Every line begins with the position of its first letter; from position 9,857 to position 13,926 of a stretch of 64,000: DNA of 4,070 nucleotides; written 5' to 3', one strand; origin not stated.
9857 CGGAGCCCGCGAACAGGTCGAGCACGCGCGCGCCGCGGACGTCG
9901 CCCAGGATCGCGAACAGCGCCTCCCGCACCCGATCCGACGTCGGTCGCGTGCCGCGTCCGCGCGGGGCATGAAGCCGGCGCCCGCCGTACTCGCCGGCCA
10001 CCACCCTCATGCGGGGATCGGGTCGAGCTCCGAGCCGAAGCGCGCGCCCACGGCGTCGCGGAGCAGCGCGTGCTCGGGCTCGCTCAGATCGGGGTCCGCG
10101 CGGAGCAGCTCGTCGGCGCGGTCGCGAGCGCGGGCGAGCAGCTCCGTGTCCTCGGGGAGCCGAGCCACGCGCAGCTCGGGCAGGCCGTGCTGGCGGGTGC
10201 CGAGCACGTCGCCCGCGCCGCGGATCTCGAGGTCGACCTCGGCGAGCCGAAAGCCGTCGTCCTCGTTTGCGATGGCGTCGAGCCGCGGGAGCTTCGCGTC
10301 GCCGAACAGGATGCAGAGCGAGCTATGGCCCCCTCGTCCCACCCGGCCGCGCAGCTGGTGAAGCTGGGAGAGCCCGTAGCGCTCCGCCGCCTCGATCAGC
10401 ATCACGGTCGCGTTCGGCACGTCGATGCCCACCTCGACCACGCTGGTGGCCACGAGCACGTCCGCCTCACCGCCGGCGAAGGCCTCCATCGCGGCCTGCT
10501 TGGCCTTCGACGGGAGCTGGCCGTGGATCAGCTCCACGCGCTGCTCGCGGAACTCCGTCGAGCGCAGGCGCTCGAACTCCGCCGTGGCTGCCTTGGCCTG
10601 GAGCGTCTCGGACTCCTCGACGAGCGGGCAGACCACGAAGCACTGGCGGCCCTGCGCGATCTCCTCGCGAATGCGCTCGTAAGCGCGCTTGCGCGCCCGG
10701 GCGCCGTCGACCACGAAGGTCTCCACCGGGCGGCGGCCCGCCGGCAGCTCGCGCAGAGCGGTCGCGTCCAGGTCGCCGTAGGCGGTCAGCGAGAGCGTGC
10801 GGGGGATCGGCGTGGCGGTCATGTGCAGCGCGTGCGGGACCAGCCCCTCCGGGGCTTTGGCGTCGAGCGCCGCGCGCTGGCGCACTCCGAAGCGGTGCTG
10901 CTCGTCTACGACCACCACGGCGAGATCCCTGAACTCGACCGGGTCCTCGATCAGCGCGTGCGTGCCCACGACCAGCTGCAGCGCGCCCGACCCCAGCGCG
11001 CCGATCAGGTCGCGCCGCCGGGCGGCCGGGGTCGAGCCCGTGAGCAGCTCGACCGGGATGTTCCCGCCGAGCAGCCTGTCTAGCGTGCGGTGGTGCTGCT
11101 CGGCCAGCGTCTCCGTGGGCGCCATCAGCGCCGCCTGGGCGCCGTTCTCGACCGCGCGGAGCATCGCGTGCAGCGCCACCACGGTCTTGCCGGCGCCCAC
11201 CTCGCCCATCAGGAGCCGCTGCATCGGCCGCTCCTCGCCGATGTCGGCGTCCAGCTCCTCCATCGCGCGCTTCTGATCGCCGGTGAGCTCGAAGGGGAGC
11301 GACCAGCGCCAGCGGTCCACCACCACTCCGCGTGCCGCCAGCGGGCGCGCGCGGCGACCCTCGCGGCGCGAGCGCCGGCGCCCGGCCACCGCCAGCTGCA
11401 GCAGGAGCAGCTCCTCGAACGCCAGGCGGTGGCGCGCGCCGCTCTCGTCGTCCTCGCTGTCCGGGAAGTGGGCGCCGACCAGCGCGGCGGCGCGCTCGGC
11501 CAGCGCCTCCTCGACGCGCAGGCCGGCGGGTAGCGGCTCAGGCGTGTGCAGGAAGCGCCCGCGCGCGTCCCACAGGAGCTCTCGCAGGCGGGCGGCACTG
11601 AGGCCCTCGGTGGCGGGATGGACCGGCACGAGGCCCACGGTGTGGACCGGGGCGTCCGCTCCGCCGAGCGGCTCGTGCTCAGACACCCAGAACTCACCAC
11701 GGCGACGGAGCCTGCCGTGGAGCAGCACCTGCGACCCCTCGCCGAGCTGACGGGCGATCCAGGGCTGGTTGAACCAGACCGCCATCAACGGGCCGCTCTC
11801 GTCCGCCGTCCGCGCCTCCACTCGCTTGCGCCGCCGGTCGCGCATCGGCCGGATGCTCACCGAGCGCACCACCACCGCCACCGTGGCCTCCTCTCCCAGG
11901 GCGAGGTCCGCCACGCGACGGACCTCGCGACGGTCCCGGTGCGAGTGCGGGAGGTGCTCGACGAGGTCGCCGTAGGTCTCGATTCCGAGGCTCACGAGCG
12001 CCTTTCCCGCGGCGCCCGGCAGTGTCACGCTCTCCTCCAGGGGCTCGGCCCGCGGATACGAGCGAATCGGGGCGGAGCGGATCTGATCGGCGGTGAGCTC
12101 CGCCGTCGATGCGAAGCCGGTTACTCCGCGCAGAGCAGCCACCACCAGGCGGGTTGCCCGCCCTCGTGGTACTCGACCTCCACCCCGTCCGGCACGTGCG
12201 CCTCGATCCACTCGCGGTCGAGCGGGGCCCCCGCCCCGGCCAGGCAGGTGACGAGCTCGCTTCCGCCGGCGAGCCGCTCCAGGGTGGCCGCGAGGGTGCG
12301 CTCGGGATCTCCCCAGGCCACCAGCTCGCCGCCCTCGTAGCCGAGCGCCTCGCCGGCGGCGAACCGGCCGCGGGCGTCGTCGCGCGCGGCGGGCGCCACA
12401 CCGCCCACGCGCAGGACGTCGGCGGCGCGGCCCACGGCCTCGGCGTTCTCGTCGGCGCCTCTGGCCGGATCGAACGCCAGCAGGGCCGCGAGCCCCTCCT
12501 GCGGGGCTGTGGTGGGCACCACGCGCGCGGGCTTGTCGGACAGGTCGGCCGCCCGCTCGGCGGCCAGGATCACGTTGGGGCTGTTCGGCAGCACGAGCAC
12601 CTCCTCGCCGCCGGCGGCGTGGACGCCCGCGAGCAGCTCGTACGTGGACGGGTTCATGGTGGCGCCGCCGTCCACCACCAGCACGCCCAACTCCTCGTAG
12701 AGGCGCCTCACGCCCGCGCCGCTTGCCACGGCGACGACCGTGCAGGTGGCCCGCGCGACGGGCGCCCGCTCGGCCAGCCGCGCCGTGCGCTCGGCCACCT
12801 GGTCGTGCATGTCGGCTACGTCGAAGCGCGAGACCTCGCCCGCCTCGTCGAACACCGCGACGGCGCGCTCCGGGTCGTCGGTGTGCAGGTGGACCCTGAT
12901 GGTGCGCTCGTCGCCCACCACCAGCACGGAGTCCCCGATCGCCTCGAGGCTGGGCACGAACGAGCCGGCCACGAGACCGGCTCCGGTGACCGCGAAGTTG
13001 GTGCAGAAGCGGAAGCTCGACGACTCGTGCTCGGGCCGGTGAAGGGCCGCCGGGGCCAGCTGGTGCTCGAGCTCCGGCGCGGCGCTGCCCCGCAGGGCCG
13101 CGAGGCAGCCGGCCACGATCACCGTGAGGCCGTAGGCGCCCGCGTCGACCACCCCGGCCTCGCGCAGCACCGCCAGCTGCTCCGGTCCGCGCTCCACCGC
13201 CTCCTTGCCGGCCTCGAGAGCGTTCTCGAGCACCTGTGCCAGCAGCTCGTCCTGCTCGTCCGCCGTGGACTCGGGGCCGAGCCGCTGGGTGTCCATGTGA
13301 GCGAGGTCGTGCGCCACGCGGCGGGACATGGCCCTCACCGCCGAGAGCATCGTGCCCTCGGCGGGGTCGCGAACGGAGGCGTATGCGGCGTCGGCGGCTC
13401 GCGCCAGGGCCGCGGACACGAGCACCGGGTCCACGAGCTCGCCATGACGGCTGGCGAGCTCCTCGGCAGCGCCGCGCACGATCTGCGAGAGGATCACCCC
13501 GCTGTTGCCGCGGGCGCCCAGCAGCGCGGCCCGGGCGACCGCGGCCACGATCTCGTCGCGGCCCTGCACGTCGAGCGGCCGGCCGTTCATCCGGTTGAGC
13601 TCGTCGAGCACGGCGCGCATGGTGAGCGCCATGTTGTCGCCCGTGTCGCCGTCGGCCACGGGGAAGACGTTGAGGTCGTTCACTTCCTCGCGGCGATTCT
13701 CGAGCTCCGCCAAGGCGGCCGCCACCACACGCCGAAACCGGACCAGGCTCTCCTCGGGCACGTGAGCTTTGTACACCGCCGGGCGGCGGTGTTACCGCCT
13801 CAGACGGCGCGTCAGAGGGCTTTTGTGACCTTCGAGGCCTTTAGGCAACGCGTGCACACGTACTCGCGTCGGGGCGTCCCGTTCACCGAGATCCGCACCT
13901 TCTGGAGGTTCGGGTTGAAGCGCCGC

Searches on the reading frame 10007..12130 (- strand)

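Call 51: search_protein_families(library=pfam, proteins=[window:10007-12130:-], max_evalue=0.0001)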
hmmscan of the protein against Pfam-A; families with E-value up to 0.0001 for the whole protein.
window:10007-12130:- (707 aa): 6 families
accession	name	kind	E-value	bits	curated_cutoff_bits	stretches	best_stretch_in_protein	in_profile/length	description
PF00271.37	Helicase_C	-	7.2e-22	78.2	23.5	1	485-601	4-110/110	Helicase conserved C-terminal domain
PF00270.35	DEAD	-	1.3e-20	74.3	26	1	285-445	3-163/167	DEAD/DEAH box helicase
PF17191.10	RecG_wedge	-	7.1e-14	52.1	23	1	43-186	14-155/162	RecG wedge domain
PF19833.4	RecG_dom3_C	-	2.3e-13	50.4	26.8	1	624-691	2-70/87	ATP-dependent DNA helicase RecG, domain 3, C-terminal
PF04851.21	ResIII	-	5.6e-09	36.6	22.5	1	281-441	3-162/164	Type III restriction enzyme, res subunit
PF22590.2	Cas3-like_C_2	-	2.7e-05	24.8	27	1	496-599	4-103/106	CRISPR-associated nuclease/helicase Cas3, C-terminal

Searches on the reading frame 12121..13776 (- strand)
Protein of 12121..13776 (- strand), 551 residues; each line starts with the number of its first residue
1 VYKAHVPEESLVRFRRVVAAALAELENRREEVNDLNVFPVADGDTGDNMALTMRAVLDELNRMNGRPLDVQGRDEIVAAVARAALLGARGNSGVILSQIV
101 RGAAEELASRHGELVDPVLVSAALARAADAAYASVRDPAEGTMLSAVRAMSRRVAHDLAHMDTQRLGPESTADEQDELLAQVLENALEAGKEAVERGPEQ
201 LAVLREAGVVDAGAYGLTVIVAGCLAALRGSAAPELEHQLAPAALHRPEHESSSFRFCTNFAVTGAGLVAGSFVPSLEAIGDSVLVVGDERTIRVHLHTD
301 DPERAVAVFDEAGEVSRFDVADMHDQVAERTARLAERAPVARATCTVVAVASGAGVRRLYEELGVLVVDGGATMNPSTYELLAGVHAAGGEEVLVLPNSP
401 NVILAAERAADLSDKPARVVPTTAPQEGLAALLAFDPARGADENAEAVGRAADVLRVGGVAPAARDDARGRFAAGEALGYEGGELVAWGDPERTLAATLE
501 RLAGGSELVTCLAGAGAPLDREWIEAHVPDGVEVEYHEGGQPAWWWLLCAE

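Call 51: search_protein_families(library=pfam, proteins=[window:12121-13776:-], max_evalue=0.0001)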
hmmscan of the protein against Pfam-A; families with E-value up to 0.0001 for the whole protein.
window:12121-13776:- (551 aa): 3 families
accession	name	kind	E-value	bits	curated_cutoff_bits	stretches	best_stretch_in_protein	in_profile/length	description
PF13684.11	FakA-like_C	-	3.7e-43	147.8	23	1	347-549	2-214/216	Fatty acid kinase subunit A-like, C-terminal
PF02734.22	Dak2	-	4.8e-29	101.9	27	1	39-225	1-173/174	DAK2 domain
PF21645.3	FakA-like_M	-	1.9e-17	63.3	24.9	1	255-329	2-79/80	Fatty acid kinase subunit A-like, middle domain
